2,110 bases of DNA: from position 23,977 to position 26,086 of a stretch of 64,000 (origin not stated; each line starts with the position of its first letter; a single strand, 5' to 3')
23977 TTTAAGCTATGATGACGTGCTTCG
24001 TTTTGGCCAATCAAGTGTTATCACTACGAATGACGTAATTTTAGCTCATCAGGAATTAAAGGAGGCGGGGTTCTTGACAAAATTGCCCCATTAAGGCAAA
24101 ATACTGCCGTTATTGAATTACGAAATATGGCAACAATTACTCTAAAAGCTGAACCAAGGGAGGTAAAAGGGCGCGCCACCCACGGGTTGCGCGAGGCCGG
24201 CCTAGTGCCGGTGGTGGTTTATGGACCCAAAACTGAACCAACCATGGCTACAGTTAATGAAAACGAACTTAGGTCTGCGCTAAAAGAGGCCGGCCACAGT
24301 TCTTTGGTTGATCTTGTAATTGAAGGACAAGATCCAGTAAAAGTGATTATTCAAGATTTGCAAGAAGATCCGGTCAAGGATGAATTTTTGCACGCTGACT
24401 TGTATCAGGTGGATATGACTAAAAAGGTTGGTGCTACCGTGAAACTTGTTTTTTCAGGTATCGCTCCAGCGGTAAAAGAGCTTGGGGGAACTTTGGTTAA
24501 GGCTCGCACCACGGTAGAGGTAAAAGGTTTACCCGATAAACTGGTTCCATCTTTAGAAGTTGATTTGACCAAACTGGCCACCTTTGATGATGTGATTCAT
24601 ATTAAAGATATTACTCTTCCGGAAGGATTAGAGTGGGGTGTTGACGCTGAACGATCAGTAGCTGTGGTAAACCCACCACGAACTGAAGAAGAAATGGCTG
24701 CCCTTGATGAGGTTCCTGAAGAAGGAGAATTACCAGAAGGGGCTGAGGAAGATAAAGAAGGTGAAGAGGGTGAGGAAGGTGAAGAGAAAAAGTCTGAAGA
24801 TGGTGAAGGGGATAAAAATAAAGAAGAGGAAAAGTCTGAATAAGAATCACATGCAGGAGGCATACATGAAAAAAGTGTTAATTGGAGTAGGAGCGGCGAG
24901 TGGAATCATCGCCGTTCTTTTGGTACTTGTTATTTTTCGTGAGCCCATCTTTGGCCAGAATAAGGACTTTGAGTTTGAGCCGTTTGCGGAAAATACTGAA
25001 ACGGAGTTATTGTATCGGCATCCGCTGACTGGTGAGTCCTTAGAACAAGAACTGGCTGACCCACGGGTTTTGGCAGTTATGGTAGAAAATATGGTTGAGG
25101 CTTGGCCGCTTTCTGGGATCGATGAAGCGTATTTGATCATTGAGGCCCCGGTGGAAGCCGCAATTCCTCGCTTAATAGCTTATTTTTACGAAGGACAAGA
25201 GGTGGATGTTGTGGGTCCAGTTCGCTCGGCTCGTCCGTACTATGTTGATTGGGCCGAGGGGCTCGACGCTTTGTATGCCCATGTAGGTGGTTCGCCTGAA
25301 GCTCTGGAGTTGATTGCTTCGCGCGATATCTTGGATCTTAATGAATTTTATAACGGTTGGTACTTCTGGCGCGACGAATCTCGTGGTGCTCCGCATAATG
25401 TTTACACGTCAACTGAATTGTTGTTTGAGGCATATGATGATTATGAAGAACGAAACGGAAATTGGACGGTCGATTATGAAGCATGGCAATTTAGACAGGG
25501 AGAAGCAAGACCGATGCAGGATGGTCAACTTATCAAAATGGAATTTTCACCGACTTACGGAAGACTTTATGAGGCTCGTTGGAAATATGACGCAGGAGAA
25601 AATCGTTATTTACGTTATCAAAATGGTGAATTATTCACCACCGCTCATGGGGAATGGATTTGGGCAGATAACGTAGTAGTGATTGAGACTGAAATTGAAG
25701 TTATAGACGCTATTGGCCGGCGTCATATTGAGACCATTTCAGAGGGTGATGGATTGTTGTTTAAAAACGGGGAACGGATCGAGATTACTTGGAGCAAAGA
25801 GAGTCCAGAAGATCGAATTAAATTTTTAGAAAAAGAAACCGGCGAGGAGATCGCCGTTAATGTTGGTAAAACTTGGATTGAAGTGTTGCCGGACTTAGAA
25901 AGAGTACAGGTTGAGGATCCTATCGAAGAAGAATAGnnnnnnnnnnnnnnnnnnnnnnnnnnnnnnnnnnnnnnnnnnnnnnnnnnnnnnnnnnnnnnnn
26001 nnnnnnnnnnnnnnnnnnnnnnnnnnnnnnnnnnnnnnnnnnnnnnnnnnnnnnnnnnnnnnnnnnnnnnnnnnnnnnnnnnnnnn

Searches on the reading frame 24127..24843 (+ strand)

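Call 9: search_protein_families(library=pfam, proteins=[window:24127-24843:+])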
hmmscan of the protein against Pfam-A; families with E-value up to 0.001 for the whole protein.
window:24127-24843:+ (238 aa): 2 families
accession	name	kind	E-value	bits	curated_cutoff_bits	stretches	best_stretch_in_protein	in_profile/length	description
PF01386.24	Ribosomal_L25p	-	3.2e-22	79.2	23.6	1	6-92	1-82/82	Ribosomal L25p family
PF14693.11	Ribosomal_TL5_C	-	1.8e-17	63.9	27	1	100-185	1-84/84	Ribosomal protein TL5, C-terminal domain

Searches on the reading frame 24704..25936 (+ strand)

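Call 9: search_protein_families(library=pfam, proteins=[window:24704-25936:+])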
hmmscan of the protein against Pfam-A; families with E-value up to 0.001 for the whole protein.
window:24704-25936:+ (410 aa): 2 families
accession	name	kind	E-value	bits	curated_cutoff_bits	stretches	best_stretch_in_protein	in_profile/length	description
PF11258.13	DUF3048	-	9.6e-40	136.6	25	1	108-246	1-144/148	Protein of unknown function (DUF3048) N-terminal domain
PF17479.7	DUF3048_C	-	1.6e-25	90.1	25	1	288-392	8-114/114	Protein of unknown function (DUF3048) C-terminal domain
